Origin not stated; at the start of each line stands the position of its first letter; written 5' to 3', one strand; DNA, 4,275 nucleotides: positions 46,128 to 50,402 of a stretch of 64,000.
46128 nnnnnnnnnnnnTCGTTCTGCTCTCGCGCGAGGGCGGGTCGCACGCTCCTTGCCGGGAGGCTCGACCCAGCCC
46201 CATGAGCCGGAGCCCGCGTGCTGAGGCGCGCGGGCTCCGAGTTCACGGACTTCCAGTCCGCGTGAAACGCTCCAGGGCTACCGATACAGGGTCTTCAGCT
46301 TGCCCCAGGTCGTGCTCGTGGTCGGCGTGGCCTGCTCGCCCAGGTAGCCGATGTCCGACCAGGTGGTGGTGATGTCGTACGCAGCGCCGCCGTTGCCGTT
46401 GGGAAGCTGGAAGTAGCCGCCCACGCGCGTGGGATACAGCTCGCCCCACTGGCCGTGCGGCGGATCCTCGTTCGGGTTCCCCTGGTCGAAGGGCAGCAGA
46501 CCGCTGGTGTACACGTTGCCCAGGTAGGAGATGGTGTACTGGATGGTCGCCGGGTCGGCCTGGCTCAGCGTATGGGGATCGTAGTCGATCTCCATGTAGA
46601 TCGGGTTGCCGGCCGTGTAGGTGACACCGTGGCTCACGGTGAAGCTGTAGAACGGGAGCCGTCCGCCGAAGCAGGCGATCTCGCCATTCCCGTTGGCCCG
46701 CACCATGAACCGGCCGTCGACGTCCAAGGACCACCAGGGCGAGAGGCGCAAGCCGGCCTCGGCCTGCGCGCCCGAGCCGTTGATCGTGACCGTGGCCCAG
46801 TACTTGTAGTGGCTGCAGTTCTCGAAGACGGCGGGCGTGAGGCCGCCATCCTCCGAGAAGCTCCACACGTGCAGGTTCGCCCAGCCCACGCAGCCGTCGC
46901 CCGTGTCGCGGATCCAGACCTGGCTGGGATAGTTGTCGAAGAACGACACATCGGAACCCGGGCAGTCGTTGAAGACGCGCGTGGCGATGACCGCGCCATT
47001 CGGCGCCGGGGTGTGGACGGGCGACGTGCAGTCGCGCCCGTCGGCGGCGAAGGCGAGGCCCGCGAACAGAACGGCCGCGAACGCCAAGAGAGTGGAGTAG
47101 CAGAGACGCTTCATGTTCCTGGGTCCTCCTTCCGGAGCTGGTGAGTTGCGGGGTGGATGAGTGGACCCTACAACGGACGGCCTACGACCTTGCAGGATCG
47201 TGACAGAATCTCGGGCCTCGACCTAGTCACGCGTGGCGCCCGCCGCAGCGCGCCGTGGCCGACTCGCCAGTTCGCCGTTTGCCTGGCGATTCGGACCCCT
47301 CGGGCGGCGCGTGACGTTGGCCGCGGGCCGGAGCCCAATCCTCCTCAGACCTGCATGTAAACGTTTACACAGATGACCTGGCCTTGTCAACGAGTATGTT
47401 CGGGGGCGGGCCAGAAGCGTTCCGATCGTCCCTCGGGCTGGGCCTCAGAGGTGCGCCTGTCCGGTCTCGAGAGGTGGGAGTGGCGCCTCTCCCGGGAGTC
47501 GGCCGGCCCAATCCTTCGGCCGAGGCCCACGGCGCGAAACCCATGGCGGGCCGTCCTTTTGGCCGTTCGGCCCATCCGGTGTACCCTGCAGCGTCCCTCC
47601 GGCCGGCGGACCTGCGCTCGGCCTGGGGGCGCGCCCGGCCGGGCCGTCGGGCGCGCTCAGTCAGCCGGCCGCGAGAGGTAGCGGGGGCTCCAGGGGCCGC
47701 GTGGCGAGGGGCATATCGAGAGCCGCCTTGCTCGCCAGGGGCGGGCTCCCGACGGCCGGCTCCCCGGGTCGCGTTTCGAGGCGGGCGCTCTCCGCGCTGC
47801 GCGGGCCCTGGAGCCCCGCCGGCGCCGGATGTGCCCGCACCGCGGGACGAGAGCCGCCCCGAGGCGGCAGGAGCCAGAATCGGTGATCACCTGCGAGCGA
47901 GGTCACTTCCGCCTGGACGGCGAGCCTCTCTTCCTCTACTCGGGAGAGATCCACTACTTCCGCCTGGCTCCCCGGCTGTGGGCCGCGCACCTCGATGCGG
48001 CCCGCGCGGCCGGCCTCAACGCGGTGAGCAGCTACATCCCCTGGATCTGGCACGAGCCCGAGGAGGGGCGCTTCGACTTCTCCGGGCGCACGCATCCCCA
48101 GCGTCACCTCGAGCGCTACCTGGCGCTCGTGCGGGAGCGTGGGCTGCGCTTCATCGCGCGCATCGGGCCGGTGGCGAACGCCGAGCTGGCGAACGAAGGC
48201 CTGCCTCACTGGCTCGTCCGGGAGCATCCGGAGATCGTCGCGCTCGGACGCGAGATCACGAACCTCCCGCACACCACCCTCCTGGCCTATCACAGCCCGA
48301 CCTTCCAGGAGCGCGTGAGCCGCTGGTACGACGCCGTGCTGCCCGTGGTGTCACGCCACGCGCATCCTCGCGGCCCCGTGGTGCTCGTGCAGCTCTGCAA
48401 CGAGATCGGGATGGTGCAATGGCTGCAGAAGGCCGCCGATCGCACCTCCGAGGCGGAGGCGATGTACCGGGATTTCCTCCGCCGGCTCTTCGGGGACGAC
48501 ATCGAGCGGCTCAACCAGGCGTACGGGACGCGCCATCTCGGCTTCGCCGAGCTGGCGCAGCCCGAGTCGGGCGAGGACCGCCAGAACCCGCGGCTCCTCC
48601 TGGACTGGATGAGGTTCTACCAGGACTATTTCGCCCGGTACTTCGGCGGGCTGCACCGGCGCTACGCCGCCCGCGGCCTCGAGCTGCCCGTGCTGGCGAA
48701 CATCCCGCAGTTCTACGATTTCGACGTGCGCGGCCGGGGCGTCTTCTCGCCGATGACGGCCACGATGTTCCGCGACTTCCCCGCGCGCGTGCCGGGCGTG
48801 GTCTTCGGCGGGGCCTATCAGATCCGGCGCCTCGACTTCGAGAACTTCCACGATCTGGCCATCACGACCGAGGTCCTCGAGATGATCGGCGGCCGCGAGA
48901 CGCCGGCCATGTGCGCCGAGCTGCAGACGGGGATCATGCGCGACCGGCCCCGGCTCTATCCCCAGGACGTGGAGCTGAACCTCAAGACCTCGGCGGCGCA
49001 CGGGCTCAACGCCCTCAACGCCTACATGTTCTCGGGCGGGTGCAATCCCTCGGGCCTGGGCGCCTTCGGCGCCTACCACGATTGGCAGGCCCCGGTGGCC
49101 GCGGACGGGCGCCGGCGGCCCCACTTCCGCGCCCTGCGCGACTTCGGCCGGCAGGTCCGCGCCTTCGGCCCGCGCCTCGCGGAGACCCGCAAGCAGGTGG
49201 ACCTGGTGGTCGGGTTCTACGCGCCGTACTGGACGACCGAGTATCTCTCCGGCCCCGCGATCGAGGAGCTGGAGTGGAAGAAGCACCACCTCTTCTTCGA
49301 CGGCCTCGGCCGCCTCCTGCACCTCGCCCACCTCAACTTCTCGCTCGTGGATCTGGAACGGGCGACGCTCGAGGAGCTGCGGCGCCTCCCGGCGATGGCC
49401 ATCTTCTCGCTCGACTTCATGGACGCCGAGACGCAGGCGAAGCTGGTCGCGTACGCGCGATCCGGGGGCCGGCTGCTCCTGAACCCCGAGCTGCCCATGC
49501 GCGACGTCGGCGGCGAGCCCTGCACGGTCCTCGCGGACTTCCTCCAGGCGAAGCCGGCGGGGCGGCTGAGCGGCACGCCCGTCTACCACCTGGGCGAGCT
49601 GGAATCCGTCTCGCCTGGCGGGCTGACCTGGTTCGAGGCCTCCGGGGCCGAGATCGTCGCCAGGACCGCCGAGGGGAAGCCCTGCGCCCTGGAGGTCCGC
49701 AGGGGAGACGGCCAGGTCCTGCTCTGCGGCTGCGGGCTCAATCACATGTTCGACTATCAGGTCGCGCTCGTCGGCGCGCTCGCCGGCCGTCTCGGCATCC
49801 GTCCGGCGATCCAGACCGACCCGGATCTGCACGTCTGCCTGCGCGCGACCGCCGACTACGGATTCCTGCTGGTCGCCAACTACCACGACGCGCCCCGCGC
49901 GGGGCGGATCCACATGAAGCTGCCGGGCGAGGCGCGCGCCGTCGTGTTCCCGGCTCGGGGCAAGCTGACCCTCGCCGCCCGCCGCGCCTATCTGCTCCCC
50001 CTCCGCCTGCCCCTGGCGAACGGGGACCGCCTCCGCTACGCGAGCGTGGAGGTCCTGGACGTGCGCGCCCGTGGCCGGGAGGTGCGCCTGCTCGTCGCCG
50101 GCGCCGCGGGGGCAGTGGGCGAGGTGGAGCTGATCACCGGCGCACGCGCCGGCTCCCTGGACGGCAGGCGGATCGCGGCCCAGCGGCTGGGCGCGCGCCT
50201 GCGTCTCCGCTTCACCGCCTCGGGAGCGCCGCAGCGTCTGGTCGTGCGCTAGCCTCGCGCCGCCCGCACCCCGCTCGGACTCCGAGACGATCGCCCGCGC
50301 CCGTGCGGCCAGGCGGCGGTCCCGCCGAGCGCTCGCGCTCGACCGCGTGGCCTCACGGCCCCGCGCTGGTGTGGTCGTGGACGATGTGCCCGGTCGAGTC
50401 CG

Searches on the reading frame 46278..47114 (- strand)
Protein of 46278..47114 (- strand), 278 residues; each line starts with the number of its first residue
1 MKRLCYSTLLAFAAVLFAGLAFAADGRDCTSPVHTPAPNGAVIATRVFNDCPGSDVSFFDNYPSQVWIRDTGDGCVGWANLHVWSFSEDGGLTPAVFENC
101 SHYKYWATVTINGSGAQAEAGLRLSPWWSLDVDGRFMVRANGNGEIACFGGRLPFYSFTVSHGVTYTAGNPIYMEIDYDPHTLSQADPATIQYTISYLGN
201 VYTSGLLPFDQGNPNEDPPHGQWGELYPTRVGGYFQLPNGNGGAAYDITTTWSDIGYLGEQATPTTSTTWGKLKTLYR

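Call 8: search_protein_families(library=pfam, proteins=[window:46278-47114:-], max_evalue=0.01)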
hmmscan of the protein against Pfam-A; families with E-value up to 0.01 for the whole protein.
window:46278-47114:- (278 aa): 0 families

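Call 46: search_protein_families(library=ncbifam, proteins=[window:46278-47114:-], max_evalue=0.001)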
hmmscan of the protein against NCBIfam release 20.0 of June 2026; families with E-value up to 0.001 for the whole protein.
window:46278-47114:- (278 aa): 0 families

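Call 85: search_protein_families(library=pfam, proteins=[window:46278-47114:-], max_evalue=5)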
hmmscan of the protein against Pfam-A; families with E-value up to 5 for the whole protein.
window:46278-47114:- (278 aa): 1 family
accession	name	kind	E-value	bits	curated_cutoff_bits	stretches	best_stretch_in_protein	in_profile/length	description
PF13670.12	PepSY_2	-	0.097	13.1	24.3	1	8-39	2-31/83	Peptidase propeptide and YPEB domain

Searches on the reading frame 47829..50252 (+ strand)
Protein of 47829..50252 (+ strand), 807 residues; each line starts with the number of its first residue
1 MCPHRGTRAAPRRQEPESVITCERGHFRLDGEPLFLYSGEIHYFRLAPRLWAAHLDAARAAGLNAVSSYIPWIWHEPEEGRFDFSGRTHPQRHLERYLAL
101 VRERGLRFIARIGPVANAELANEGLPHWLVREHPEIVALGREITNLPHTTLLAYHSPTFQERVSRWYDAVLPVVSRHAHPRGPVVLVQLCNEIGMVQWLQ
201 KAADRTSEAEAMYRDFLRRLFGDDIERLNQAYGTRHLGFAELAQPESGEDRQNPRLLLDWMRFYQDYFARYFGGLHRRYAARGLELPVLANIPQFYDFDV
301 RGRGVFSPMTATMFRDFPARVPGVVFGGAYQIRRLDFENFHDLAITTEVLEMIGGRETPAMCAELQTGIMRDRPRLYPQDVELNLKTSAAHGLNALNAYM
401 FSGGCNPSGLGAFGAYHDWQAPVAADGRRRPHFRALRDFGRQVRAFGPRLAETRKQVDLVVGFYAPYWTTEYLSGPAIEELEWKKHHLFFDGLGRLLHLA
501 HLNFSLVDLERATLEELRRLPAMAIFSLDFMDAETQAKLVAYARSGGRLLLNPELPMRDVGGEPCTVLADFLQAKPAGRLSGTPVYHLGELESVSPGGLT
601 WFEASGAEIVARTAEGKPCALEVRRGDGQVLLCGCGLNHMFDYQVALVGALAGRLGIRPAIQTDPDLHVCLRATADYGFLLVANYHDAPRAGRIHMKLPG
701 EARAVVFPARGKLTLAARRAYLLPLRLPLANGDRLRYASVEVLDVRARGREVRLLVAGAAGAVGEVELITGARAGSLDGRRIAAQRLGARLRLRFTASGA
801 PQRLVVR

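Call 14: search_protein_families(library=pfam, proteins=[window:47829-50252:+], max_evalue=0.001)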
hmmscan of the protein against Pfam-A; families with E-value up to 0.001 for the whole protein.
window:47829-50252:+ (807 aa): 3 families
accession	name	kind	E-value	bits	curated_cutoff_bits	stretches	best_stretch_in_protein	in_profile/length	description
PF01301.25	Glyco_hydro_35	-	2.7e-40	139.3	27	1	27-200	2-154/319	Glycosyl hydrolases family 35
PF22369.2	GLMA_2nd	-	2.8e-30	105.3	27.7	1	477-593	6-122/138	GLMA-like, second domain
PF02449.21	Glyco_hydro_42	-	7.5e-25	88.5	21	1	49-401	10-337/376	Beta-galactosidase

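Call 39: search_solved_structures(query=window:47829-50252:+, max_evalue=0.001)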
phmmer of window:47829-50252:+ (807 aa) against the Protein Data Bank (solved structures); distinct sequences matched with E-value up to 0.001: 29.
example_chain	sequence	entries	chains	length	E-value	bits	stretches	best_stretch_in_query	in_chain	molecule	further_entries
7vkw_A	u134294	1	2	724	3.1e-102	346.3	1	26-689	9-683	beta-1,2-glucosyltransferase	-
7vkx_A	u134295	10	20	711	3.5e-102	346.1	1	26-689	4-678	beta-1,2-glucosyltransferase | Beta-galactosidase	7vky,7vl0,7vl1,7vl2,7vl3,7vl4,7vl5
7x87_A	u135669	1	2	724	8.1e-102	344.9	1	26-689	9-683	Beta-galactosidase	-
7vkz_A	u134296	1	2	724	2.9e-101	343.1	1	26-689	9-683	beta-1,2-glucosyltransferase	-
5gsm_A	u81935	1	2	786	1.4e-72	248.2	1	27-696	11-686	Exo-beta-D-glucosaminidase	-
5gsl_A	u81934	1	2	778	4.5e-66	226.7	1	27-694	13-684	778aa long hypothetical beta-galactosidase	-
6jow_A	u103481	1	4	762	6.8e-66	226.1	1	35-643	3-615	Beta-galactosidase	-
8oug_A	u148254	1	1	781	4.5e-62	213.5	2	27-273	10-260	Beta-galactosidase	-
7kdv_A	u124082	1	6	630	1.8e-21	79.1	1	23-194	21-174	Beta-galactosidase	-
8uid_A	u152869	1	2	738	1.2e-20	76.5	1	36-133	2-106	Beta-galactosidase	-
8qqh_AAA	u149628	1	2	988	1.6e-20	76.1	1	36-133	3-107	Beta-galactosidase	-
3wez_A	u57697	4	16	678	5.1e-19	71.1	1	21-195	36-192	Beta-galactosidase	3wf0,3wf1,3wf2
8h25_A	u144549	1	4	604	5.7e-19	70.9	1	26-194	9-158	Beta-galactosidase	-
3thc_A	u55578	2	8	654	5.8e-19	70.9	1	22-195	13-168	Beta-galactosidase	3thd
4mad_A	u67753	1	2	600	6.3e-19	70.8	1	13-195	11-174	Beta-galactosidase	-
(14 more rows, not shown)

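Call 46: search_protein_families(library=ncbifam, proteins=[window:47829-50252:+], max_evalue=0.001)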
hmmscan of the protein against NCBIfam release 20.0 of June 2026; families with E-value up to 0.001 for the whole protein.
window:47829-50252:+ (807 aa): 2 families
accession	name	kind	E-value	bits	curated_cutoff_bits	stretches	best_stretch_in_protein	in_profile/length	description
NF041127.1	exo_beta_glucsam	equivalog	1.8e-74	251.2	1500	1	26-744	9-724/782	exo-beta-D-glucosaminidase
NF051902.1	GH35_fam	subfamily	1.6e-07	30.4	500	1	27-214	12-187/510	GH35 family beta-galactosidase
